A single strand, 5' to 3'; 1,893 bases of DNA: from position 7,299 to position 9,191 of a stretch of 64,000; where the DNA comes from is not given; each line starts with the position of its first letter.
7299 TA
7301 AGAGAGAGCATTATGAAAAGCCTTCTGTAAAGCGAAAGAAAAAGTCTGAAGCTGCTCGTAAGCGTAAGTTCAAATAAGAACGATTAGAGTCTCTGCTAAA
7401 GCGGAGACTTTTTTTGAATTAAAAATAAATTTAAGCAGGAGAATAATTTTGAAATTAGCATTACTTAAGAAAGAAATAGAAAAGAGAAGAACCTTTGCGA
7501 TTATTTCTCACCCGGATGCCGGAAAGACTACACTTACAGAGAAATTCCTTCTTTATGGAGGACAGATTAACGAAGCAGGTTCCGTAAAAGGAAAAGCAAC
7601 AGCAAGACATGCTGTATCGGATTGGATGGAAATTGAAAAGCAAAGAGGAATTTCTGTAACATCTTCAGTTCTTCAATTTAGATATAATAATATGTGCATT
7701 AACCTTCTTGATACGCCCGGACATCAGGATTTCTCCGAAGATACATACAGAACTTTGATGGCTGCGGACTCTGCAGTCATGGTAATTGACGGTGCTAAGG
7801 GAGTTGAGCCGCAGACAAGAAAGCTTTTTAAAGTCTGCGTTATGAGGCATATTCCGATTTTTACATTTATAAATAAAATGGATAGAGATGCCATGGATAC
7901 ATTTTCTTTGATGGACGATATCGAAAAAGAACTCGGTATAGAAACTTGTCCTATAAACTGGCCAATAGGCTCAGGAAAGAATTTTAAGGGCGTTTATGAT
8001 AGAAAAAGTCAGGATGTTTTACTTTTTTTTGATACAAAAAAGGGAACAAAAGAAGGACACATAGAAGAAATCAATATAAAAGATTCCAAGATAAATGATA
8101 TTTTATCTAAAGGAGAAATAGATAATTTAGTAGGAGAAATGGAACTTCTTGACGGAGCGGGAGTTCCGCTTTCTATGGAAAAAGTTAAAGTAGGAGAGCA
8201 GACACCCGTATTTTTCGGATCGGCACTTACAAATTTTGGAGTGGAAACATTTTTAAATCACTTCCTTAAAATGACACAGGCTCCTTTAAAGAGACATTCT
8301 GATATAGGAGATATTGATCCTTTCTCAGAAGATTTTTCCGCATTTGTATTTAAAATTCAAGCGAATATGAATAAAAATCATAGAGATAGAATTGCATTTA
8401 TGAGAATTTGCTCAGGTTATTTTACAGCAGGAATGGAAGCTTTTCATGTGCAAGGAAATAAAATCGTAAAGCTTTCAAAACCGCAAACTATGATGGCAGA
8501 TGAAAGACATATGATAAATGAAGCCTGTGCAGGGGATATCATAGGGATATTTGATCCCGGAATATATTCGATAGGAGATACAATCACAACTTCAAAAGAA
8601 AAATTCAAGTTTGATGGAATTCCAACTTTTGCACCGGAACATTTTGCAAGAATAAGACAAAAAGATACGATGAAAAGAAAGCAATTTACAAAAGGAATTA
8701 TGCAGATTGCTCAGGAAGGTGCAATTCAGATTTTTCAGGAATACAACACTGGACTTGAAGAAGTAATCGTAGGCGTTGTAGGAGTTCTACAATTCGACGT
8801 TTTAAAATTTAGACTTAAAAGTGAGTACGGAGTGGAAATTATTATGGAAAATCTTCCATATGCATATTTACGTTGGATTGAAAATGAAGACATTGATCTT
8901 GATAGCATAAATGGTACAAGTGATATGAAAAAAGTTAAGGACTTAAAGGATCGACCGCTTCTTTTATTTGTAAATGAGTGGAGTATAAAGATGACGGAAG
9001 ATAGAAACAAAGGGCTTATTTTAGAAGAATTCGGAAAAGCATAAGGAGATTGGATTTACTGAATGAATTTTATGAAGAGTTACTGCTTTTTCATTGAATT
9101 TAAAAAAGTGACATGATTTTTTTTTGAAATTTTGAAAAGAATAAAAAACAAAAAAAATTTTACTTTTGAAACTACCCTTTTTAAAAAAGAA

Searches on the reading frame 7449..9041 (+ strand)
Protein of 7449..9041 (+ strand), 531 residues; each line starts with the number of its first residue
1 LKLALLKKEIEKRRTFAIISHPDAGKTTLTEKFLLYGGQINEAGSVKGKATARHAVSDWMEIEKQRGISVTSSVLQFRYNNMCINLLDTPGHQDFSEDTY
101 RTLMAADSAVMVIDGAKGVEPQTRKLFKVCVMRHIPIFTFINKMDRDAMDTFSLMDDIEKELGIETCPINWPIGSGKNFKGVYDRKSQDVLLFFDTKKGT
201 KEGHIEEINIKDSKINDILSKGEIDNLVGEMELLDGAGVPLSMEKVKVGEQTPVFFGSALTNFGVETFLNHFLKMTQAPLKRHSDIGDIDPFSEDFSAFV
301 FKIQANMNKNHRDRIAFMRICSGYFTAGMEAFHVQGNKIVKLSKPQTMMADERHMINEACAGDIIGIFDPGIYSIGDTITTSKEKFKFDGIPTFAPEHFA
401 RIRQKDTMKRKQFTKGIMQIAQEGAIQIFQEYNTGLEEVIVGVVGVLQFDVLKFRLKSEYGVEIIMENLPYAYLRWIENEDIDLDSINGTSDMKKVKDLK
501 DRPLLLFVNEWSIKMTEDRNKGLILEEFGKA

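Call 11: find_related_loci(query=window:7449-9041:+, collection=genome_contigs, flank=10000)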
Query window:7449-9041:+ (531 aa) in genome_contigs; peptide patterns used: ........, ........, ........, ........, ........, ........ (x = any residue, [..] = any of these).
600 stretches matched a pattern (row limit reached: there are more); 598 encode a relative of the query (tblastn E <= 1e-3); the best 80 are kept; 80 distinct loci.
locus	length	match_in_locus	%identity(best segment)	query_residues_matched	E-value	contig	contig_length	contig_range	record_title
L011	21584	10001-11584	81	3-530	0e+0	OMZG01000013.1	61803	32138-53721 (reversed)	uncultured Lachnospiraceae bacterium isolate RUG096 genome assembly, contig: scaffold_412, whole genome shotgun sequence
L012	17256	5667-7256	81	1-530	0e+0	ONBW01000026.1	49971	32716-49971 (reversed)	uncultured Lachnospiraceae bacterium isolate RUG170 genome assembly, contig: scaffold_1057, whole genome shotgun sequenc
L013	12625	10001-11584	77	3-530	0e+0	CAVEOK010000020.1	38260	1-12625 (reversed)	Oscillospiraceae bacterium isolate H07675-L1_cleanbin_000004 genome assembly, contig: Spades_H07675-L1_contig_789, whole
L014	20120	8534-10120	78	3-530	0e+0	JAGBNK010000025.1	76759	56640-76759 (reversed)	MAG: Lachnospiraceae bacterium isolate RGIG9274 Water_deer_Rumen.Co__c610281, whole genome shotgun sequence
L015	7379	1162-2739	78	6-530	0e+0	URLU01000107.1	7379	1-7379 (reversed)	uncultured Lachnobacterium sp. isolate UMGS1119 genome assembly, contig: NODE_5414_length_7379_cov_26.443200, whole geno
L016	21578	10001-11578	78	6-530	0e+0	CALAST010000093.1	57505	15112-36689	MAG TPA_asm: uncultured Lachnobacterium sp. isolate SRR6425820_bin.6_CONCOCT_v1.1_MAG genome assembly, contig: ERZ176764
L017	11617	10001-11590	76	2-530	0e+0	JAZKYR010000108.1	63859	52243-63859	MAG: Agathobacter sp. isolate T1900045099_TC20190093.MAGScoT_cleanbin_000050 SGB_4751_k141_2732912, whole genome shotgun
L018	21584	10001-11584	76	3-530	0e+0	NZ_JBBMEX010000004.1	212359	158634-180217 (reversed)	Maccoyibacter intestinihominis strain CLA-AA-H185 CLAAAH185_contig_4_length_212359, whole genome shotgun sequence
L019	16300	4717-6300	76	3-530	0e+0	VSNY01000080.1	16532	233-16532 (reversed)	MAG: Lachnospiraceae bacterium isolate SC1140_S46_bin.7 SC1140_S46_SC1140_S46_bin.7_contig_80, whole genome shotgun sequ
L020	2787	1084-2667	76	3-530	0e+0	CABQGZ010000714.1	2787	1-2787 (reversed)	MAG TPA_asm: uncultured Lachnospiraceae bacterium isolate MGYG-HGUT-00574 genome assembly, contig: GUT_GENOME017737_714,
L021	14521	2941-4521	75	3-529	0e+0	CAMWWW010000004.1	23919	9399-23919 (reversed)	MAG TPA_asm: uncultured Clostridia bacterium isolate SRR14411328_bin.14_metawrap_v1.3_MAG genome assembly, contig: NODE.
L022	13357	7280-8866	77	1-529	0e+0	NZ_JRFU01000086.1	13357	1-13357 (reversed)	Eubacterium ramulus strain 21 contig86, whole genome shotgun sequence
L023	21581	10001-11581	75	6-531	0e+0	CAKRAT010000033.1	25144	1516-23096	MAG: uncultured Dorea sp. isolate REFINED_METABAT215_TOP10_CONTIGS_1500_ASSEMBLY_K77_MERGED__Hadza_PheChl_Fiber-Hadza-Ne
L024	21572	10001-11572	76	8-530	0e+0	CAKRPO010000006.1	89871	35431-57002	uncultured Blautia sp. isolate REFINED_METABAT215_TOP10_CONTIGS_1500_ASSEMBLY_K77_MERGED__Hadza_PheChl_Fiber-Hadza-Nepal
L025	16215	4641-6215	76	6-530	0e+0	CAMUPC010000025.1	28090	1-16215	MAG TPA_asm: uncultured Eubacterium sp. isolate SRR14038236_bin.36_metawrap_v1.3_MAG genome assembly, contig: NODE.2663_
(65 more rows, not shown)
